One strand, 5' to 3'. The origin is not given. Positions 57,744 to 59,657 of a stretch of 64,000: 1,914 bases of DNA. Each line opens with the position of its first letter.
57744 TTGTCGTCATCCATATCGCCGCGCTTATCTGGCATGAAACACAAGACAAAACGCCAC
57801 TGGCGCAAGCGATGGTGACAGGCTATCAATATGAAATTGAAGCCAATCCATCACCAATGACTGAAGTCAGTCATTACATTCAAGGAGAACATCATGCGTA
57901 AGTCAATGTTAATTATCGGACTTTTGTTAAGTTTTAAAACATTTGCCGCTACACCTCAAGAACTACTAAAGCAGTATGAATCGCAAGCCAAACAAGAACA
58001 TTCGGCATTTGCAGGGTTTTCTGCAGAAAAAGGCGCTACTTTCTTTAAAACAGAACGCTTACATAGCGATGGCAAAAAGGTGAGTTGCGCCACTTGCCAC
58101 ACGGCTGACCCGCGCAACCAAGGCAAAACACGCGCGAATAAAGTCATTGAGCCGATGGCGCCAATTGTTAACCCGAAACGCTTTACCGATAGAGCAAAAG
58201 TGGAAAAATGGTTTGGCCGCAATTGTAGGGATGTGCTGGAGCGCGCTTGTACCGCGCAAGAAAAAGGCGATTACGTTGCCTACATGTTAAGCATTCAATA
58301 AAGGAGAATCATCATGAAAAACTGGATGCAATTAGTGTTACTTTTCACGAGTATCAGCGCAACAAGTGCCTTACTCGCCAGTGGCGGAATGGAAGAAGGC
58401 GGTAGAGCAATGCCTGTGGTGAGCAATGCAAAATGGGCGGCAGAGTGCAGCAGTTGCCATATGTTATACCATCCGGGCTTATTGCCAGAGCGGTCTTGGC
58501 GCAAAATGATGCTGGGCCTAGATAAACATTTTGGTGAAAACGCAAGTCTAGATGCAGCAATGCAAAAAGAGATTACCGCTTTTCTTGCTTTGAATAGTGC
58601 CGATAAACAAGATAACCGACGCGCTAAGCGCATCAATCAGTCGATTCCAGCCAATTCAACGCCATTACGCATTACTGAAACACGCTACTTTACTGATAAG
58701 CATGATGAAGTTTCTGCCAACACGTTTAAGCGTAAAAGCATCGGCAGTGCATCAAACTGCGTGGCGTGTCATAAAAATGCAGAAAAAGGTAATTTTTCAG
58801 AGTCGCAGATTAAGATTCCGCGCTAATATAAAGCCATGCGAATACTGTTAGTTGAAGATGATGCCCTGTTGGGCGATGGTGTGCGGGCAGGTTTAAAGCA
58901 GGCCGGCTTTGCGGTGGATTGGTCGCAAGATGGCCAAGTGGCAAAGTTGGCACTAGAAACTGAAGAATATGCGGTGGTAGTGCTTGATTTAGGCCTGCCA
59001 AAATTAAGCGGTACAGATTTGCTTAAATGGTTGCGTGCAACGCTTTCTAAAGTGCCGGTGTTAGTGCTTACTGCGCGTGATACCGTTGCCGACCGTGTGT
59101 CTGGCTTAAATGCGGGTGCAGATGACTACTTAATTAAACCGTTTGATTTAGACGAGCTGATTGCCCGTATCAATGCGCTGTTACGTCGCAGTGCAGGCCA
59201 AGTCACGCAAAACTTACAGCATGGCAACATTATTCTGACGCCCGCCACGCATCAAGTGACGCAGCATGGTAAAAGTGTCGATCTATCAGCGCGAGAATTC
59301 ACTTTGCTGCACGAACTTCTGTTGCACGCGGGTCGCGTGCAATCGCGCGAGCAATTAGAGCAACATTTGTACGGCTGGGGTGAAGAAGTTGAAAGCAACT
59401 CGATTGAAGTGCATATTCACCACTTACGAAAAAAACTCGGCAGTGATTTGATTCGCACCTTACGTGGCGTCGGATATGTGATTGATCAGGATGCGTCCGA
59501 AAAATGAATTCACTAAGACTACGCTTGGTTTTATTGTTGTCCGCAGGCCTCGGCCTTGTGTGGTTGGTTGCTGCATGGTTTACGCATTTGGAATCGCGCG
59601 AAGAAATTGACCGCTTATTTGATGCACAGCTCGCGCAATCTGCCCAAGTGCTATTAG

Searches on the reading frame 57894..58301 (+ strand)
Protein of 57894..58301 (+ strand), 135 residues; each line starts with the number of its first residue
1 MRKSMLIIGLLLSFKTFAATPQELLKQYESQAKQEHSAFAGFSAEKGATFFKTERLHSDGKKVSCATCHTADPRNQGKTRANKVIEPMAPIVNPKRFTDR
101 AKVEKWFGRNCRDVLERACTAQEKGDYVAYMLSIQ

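Call 72: search_protein_families(library=pfam, proteins=[window:57894-58301:+], max_evalue=0.00001)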
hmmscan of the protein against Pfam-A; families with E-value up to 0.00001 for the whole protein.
window:57894-58301:+ (135 aa): 1 family
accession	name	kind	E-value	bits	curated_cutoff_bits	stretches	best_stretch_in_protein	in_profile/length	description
PF09086.16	DUF1924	-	4.5e-41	139.6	22.5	1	38-131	2-96/96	Domain of unknown function (DUF1924)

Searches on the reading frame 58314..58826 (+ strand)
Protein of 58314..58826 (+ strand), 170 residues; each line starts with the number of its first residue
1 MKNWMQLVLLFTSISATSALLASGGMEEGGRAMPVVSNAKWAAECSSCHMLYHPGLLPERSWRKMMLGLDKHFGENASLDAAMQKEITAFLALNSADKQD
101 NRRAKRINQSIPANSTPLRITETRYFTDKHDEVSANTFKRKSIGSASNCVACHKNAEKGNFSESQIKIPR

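Call 72: search_protein_families(library=pfam, proteins=[window:58314-58826:+], max_evalue=0.00001)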
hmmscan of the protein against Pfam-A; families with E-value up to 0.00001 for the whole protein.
window:58314-58826:+ (170 aa): 1 family
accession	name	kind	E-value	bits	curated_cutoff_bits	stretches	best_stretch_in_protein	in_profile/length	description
PF09626.15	DHC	-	8.2e-42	143.3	22.2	1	41-161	1-116/116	Dihaem cytochrome c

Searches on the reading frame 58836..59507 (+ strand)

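Call 72: search_protein_families(library=pfam, proteins=[window:58836-59507:+], max_evalue=0.00001)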
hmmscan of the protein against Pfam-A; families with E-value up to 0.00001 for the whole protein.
window:58836-59507:+ (223 aa): 2 families
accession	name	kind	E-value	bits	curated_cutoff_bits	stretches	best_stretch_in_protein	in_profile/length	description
PF00072.30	Response_reg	-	9.5e-26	90.6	30.2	1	3-113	1-111/111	Response regulator receiver domain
PF00486.34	Trans_reg_C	-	8.2e-23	80.7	26.2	1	145-215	1-76/77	Transcriptional regulatory protein, C terminal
